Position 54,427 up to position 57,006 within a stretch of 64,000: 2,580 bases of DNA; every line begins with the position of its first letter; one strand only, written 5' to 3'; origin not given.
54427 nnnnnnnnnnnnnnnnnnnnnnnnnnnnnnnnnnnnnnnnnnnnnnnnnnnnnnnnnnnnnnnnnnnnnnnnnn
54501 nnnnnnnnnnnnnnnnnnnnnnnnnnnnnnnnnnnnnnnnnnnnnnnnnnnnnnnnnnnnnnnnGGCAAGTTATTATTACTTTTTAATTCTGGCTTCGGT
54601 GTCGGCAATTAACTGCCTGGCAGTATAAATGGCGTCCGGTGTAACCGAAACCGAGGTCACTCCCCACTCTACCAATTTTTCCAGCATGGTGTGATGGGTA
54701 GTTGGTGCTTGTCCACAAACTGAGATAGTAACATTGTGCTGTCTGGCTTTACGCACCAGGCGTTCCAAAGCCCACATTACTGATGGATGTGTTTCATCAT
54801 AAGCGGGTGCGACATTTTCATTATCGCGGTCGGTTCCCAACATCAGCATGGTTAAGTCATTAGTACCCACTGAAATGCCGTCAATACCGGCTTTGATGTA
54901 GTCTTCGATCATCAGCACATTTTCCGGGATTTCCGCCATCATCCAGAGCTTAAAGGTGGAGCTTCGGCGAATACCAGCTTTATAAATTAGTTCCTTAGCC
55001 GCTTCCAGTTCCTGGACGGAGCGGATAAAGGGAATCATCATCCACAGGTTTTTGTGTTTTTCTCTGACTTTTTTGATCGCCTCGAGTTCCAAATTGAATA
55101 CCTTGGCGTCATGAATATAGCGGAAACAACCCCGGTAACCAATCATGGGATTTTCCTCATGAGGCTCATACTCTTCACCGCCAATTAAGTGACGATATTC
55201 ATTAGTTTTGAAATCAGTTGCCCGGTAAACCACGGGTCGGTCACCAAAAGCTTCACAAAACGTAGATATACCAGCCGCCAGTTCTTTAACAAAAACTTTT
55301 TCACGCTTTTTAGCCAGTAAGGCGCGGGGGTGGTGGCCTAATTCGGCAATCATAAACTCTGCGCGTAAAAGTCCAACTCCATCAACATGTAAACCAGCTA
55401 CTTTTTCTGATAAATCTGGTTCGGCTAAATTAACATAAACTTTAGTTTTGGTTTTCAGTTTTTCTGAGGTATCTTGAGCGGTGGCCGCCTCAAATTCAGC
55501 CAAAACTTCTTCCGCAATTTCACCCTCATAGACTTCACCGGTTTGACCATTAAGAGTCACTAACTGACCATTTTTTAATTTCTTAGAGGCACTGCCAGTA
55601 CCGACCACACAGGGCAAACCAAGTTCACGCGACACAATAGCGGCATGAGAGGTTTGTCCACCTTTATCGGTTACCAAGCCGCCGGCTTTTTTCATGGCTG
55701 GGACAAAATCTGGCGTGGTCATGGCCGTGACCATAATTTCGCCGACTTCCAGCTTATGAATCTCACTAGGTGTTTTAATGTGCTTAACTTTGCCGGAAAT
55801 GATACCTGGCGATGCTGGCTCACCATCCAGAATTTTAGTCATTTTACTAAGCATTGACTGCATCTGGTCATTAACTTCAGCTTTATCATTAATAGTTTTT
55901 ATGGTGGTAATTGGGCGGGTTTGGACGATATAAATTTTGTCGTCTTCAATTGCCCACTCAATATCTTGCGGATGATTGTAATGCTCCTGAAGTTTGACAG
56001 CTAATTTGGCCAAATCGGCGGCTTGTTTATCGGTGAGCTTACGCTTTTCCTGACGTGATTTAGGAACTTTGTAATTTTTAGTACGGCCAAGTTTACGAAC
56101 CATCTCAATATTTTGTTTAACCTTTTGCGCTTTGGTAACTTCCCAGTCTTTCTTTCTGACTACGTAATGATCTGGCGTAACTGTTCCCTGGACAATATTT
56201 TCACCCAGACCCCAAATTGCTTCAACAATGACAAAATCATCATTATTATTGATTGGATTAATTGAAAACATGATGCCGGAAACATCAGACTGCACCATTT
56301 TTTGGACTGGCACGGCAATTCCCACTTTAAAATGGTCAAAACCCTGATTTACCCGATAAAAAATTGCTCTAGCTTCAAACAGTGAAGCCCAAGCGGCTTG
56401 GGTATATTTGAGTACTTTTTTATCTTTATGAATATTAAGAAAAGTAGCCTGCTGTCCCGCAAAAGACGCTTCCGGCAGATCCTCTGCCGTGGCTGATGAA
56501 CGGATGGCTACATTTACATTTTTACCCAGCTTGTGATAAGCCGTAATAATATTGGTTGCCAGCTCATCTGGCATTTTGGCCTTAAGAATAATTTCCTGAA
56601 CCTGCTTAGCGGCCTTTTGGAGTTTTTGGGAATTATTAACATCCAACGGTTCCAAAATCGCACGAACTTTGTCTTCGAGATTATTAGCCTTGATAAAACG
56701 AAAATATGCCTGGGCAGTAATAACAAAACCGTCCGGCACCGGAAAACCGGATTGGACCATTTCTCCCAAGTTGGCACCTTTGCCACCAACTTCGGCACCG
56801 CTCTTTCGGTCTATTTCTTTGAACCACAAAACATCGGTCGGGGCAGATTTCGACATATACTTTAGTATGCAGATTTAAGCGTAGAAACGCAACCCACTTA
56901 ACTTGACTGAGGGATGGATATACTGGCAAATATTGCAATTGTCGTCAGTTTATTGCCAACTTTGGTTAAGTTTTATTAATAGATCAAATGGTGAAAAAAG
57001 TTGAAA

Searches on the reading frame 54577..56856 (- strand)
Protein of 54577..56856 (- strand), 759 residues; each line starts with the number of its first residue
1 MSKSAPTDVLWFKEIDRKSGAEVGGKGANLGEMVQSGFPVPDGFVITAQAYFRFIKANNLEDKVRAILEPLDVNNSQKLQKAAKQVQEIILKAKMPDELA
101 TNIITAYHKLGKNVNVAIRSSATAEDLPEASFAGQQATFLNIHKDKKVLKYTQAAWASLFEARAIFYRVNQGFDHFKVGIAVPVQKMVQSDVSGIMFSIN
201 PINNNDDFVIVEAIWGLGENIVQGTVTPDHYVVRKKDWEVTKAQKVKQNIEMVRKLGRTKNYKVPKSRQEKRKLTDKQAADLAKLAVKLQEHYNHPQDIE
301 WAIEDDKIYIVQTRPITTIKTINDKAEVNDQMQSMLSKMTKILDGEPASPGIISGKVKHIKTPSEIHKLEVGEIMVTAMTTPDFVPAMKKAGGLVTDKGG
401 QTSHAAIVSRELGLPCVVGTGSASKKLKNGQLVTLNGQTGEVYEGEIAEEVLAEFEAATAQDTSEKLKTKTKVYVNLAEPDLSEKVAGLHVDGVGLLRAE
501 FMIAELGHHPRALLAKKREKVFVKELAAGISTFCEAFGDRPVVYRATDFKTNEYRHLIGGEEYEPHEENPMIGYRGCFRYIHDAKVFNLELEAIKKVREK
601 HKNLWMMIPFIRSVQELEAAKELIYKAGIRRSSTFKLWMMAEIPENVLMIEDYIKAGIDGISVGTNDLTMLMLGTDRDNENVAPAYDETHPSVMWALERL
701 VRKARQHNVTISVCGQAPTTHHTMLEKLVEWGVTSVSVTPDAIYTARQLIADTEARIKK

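Call 12: search_protein_families(library=pfam, proteins=[window:54577-56856:-], max_evalue=0.001)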
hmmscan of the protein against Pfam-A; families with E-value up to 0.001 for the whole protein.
window:54577-56856:- (759 aa): 3 families
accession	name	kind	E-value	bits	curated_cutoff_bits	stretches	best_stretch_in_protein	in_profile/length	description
PF01326.24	PPDK_N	-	3.9e-113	378.5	27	1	22-333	3-326/328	Pyruvate phosphate dikinase, AMP/ATP-binding domain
PF02896.24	PEP-utilizers_C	-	1.2e-68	231.9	22.8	1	462-753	11-291/293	PEP-utilising enzyme, PEP-binding domain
PF00391.29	PEP-utilizers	-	7.5e-27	93.2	23.1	1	371-440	3-72/72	PEP-utilising enzyme, mobile domain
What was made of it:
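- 54577..56856 (-): Upstream, probably co-transcribed PEP synthase / PPDK-type gene (759 aa), which uses the enolase product PEP. Pfam PPDK_N + PEP-utilizers + PEP-utilizers_C (call 12).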
